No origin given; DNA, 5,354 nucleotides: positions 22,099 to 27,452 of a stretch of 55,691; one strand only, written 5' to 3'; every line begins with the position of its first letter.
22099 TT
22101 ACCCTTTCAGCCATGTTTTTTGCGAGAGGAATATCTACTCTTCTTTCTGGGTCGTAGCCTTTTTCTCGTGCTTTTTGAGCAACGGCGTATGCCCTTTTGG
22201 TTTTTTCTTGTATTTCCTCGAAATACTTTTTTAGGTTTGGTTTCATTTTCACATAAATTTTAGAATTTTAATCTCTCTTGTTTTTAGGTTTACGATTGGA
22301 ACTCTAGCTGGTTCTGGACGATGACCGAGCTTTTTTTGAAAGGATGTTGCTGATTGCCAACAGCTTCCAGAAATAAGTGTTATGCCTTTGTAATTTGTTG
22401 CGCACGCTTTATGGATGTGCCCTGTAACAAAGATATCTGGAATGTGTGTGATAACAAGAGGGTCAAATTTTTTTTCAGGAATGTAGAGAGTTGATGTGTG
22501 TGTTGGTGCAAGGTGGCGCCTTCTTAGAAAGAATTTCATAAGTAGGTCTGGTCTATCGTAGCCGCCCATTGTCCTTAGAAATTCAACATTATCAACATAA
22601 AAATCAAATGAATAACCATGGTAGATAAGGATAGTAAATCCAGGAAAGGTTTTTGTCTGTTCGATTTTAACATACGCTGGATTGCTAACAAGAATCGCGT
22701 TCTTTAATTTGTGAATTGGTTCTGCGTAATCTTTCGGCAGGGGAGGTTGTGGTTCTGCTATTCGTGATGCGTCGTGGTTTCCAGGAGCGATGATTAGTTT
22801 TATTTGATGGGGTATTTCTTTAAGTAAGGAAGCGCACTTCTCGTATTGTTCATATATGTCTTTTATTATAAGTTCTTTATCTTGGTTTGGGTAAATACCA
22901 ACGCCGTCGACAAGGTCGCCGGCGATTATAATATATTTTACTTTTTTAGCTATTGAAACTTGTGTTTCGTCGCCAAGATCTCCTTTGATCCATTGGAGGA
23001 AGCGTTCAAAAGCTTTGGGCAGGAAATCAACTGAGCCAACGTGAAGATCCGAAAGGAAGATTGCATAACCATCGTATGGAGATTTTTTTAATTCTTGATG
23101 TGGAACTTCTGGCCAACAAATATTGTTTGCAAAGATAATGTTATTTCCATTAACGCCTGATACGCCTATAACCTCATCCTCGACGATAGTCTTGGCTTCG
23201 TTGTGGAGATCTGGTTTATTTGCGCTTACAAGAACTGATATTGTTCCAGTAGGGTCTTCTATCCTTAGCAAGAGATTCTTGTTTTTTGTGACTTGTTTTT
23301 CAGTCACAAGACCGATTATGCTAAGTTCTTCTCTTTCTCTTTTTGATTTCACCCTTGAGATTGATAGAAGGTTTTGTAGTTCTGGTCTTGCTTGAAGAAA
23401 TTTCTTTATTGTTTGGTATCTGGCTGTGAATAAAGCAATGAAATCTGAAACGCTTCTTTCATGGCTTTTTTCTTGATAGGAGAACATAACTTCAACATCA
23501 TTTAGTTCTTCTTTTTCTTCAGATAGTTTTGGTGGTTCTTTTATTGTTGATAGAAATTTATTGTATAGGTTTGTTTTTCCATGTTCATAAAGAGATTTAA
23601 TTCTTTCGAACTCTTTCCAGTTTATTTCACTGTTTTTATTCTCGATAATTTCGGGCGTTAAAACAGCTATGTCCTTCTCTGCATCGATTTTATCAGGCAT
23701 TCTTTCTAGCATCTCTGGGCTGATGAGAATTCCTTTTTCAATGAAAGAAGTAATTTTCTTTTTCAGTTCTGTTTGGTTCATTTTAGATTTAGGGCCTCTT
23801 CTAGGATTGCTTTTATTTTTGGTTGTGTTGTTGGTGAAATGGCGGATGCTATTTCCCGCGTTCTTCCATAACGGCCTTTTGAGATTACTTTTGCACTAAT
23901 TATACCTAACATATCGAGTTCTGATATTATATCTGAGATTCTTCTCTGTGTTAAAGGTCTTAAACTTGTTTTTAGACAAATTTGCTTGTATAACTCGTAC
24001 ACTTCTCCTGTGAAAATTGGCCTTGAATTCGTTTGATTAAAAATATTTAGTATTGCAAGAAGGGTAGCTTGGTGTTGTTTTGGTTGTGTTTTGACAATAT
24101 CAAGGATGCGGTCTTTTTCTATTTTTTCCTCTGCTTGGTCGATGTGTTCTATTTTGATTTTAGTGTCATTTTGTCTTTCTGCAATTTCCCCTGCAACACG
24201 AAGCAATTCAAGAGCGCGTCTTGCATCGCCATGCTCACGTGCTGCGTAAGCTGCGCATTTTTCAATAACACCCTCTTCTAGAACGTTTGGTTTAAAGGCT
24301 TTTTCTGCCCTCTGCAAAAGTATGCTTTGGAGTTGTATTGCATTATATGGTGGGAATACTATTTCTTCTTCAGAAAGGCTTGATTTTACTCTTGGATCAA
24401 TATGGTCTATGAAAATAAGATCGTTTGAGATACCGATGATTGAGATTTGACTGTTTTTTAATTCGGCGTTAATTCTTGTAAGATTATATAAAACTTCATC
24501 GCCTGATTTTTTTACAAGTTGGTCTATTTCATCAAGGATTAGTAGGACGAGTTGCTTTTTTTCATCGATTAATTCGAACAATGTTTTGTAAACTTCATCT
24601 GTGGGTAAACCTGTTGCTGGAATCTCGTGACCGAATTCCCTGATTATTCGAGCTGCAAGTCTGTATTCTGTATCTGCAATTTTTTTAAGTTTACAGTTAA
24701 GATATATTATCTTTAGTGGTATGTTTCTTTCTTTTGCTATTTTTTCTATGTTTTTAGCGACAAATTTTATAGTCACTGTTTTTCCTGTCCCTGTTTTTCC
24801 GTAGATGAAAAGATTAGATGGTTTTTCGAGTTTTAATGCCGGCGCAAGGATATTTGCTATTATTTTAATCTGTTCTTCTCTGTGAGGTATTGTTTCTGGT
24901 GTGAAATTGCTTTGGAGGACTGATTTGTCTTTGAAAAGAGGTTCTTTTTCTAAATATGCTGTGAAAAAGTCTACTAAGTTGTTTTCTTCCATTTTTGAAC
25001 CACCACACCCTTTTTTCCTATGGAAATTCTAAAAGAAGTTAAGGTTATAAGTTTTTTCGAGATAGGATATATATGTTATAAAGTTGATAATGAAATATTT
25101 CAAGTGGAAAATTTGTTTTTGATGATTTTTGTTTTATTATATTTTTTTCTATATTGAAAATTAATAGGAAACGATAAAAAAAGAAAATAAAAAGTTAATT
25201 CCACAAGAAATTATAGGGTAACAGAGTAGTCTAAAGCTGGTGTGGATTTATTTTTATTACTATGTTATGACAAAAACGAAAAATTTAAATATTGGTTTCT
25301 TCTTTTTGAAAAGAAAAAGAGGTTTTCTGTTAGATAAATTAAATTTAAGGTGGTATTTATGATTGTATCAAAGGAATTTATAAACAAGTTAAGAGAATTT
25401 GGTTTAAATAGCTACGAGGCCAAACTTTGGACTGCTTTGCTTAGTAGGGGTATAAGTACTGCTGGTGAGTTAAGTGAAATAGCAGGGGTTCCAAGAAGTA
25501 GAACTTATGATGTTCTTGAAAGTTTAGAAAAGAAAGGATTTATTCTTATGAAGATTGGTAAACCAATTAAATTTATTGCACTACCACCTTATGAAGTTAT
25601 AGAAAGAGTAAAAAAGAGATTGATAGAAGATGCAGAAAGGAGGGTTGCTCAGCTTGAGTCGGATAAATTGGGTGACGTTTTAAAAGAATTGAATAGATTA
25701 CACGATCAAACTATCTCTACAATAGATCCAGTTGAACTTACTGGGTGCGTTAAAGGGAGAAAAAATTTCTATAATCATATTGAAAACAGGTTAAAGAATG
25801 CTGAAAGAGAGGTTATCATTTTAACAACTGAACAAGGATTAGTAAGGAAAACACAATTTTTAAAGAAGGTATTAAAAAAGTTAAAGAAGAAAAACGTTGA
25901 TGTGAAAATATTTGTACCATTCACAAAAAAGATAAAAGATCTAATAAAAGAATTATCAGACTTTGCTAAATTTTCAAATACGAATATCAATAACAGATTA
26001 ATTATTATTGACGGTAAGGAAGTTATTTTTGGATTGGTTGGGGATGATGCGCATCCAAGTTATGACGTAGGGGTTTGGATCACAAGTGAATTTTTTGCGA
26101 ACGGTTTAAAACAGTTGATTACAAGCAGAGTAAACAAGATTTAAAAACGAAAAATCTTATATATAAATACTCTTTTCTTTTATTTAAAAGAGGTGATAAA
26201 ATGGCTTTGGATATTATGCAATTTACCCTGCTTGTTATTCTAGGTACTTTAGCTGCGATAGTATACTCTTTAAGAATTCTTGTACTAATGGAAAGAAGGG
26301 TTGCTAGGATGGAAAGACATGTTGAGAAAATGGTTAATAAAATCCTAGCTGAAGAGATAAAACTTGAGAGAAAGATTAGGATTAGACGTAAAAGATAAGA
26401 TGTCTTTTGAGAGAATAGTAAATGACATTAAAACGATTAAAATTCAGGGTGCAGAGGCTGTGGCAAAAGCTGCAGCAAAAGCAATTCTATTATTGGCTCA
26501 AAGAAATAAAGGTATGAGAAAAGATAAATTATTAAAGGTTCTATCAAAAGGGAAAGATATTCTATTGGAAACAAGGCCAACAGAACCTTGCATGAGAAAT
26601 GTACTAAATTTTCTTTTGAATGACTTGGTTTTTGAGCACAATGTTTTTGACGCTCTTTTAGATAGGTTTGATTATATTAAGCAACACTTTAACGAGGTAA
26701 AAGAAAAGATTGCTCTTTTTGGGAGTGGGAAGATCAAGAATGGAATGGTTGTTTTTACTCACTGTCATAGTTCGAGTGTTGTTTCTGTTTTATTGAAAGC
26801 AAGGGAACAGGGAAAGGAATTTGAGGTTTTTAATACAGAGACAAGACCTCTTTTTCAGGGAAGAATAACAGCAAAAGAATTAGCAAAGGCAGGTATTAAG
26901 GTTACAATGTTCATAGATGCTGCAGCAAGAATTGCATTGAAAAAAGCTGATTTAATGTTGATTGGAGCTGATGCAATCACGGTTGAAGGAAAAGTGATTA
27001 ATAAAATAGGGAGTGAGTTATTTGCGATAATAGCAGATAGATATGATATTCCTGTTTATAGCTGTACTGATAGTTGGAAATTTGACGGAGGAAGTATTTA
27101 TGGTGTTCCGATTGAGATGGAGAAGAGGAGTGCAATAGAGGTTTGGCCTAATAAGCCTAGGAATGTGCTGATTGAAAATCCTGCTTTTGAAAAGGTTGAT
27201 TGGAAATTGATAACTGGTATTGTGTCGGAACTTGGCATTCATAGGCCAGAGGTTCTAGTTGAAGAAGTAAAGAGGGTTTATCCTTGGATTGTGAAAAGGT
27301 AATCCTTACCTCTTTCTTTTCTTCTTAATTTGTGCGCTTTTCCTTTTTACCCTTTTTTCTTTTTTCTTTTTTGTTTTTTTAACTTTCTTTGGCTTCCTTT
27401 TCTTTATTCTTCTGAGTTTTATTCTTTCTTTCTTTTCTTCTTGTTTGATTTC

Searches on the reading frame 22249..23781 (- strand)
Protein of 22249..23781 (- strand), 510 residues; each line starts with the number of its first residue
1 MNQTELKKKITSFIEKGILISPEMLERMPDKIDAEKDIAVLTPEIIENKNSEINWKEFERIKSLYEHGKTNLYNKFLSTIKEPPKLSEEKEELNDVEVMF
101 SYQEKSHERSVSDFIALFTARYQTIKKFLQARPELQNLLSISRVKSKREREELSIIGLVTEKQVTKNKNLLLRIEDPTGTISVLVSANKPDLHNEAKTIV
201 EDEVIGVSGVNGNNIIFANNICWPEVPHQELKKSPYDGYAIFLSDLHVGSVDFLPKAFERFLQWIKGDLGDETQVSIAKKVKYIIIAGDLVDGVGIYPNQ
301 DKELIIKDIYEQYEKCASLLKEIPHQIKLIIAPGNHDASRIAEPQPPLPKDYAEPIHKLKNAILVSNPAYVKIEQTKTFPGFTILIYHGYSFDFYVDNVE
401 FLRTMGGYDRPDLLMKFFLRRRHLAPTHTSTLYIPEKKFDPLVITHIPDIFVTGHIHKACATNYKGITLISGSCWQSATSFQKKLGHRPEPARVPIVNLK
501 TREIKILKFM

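Call 7: search_protein_families(library=pfam, proteins=[window:22249-23781:-])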
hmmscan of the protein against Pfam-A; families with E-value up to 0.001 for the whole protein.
window:22249-23781:- (510 aa): 3 families
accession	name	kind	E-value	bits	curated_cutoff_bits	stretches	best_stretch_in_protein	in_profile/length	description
PF04042.21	DNA_pol_E_B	-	3.4e-16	59.7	29.1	1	241-455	2-203/210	DNA polymerase alpha/epsilon subunit B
PF00149.33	Metallophos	-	6e-12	46.8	21.5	1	241-458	4-190/191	Calcineurin-like phosphoesterase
PF01336.31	tRNA_anti-codon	-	4.5e-05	23.7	27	1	154-209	2-55/75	OB-fold nucleic acid binding domain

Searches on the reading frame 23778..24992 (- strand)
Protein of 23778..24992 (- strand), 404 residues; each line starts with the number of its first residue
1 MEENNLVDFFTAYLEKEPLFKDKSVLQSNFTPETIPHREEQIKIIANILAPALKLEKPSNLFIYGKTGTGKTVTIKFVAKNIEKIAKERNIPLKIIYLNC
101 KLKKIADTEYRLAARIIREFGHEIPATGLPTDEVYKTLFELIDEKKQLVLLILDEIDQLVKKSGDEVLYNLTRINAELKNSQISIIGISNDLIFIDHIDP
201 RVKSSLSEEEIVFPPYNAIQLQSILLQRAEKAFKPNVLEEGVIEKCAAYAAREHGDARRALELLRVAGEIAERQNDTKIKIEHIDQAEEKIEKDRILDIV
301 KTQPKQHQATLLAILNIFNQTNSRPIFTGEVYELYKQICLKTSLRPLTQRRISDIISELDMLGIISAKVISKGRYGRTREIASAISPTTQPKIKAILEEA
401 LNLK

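Call 7: search_protein_families(library=pfam, proteins=[window:23778-24992:-])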
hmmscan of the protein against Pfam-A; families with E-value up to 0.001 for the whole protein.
window:23778-24992:- (404 aa): 11 families
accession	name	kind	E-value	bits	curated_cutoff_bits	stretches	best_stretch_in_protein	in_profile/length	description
PF09079.17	Cdc6_C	-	7.8e-29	100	25.1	1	299-387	2-90/96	CDC6, C terminal winged helix domain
PF22703.2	Cdc6_lid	-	3.5e-26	91.3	27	1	223-289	2-68/68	Cdc6 AAA+ ATPase-type lid domain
PF13401.12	AAA_22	-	9.3e-11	42.6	27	1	59-187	6-122/130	AAA domain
PF00004.35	AAA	-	9.6e-09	36.2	21.2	1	62-213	2-129/131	ATPase family associated with various cellular activities (AAA)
PF05621.17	TniB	-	3.2e-08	33.7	22.4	1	52-188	29-160/189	Bacterial TniB protein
PF01637.24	ATPase_2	-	4.1e-08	33.7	33.2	1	38-189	4-155/225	ATPase domain predominantly from Archaea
PF13191.12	AAA_16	-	7.3e-08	33.5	32.6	1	36-173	3-157/167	AAA ATPase domain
PF22606.2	Cdc6-ORC-like_ATPase_lid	-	5.8e-06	26.6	27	1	216-273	1-58/60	Cdc6/ORC-like, ATPase lid domain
PF05729.18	NACHT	-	5.7e-05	23.5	26.7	1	61-165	3-99/167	NACHT domain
PF24883.2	NPHP3_N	-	0.00018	22.1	24.8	0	58-124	22-79/164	Nephrocystin 3, N-terminal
PF00270.35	DEAD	-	0.00021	21.5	26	0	41-189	4-157/167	DEAD/DEAH box helicase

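Call 58: search_solved_structures(query=window:23778-24992:-, max_evalue=1e-10, show_alignments=2)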
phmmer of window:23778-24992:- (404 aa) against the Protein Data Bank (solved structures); distinct sequences matched with E-value up to 1e-10: 21.
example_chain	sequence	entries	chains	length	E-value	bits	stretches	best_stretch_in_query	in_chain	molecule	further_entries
2qby_A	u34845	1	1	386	2.6e-114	385.4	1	19-387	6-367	Cell division control protein 6 homolog 1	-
2v1u_A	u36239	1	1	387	8e-105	354.2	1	18-382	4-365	CELL DIVISION CONTROL PROTEIN 6 HOMOLOG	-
2qby_B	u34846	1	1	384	1.9e-47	165.4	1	33-382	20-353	Cell division control protein 6 homolog 3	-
8rwv_F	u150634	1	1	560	6.6e-31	111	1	23-276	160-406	Cell division control protein 6 homolog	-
8s0e_G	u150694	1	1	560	8e-31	110.7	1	23-368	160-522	Cell division control protein 6 homolog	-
7jgr_G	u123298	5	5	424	4.7e-23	85.2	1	25-277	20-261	Cell division control protein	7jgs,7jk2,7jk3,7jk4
1w5s_A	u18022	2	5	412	2.3e-22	82.9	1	17-379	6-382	ORIGIN RECOGNITION COMPLEX SUBUNIT 2 ORC2 | ORC2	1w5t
1fnn_A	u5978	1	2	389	9.8e-22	80.8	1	21-387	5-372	CELL DIVISION CONTROL PROTEIN 6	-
5uj7_A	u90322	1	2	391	9.8e-20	74.3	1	26-351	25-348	Origin recognition complex subunit 1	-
7jpo_A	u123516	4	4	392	9.9e-20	74.2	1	26-351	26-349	Origin recognition complex subunit 1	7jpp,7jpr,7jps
5ujm_A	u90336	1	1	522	3.3e-19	72.5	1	26-351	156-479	Origin recognition complex subunit 1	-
8rwv_A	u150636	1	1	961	5.2e-19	71.9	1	26-350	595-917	Origin recognition complex subunit 1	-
7ctf_A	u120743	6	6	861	6.4e-19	71.6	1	26-350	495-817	Origin recognition complex subunit 1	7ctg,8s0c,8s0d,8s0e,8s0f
4xgc_A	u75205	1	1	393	5.7e-16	61.9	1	24-323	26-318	Origin recognition complex subunit 1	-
7jgr_A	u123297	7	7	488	1.1e-15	61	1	24-323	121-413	Origin recognition complex subunit 1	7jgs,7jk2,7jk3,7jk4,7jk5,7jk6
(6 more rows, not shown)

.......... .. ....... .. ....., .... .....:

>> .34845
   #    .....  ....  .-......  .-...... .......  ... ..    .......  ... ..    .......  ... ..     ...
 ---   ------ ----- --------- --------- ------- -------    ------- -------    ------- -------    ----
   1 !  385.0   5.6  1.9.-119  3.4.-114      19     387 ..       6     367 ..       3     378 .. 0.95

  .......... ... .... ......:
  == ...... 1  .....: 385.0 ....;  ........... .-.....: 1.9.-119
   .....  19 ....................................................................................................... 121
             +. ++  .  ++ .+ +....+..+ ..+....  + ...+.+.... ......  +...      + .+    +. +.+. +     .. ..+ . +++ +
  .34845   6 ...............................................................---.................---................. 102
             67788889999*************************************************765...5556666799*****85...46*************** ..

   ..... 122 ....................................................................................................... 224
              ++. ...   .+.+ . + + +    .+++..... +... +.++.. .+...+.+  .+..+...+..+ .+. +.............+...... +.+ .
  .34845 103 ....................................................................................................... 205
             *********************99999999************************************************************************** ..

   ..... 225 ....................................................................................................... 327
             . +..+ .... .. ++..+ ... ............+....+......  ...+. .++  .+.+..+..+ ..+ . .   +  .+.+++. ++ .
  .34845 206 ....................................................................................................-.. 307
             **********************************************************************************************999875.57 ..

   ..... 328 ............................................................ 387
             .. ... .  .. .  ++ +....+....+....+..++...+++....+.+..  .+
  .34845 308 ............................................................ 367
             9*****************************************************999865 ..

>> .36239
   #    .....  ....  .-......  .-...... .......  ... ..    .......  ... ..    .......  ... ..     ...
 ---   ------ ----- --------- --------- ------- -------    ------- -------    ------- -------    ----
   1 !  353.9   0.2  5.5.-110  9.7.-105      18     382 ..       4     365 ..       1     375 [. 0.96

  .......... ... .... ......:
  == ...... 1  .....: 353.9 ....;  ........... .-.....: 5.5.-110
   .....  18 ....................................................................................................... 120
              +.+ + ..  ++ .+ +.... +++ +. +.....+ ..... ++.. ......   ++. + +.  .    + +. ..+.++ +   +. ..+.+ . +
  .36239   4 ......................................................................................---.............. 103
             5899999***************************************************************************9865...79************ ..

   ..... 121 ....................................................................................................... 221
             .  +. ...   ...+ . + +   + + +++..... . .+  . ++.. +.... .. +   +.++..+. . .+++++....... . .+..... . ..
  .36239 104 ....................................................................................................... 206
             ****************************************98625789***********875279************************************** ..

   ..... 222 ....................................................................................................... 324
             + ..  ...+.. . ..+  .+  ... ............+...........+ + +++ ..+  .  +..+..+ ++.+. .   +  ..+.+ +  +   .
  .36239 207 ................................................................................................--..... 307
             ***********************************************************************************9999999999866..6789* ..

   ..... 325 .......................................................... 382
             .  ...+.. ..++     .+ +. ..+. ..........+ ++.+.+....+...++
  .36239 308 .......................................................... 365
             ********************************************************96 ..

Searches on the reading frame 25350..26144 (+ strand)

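Call 7: search_protein_families(library=pfam, proteins=[window:25350-26144:+])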
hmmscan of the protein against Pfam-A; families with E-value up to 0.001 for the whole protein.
window:25350-26144:+ (264 aa): 1 family
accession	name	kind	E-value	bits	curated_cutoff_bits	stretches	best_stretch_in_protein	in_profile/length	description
PF01978.25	TrmB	-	1.8e-19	69.8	25.6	1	14-80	1-67/68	Sugar-specific transcriptional regulator TrmB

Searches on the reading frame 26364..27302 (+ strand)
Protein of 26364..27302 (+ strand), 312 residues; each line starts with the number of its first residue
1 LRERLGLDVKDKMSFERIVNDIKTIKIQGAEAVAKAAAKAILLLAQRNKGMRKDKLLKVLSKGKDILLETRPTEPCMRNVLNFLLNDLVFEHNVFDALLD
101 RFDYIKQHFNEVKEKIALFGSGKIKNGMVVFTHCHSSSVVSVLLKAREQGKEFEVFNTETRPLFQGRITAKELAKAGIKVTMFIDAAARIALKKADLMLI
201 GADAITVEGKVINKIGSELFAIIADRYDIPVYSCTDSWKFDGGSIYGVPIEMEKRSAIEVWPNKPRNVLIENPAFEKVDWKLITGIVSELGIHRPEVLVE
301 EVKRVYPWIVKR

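Call 53: search_protein_families(library=pfam, proteins=[window:26364-27302:+], max_evalue=0.00001)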
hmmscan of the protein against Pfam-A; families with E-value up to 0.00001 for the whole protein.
window:26364-27302:+ (312 aa): 1 family
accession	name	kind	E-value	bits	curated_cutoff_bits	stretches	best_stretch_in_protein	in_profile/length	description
PF01008.23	IF-2B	-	8.8e-59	199.5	22.4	1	26-295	1-280/280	Initiation factor 2 subunit family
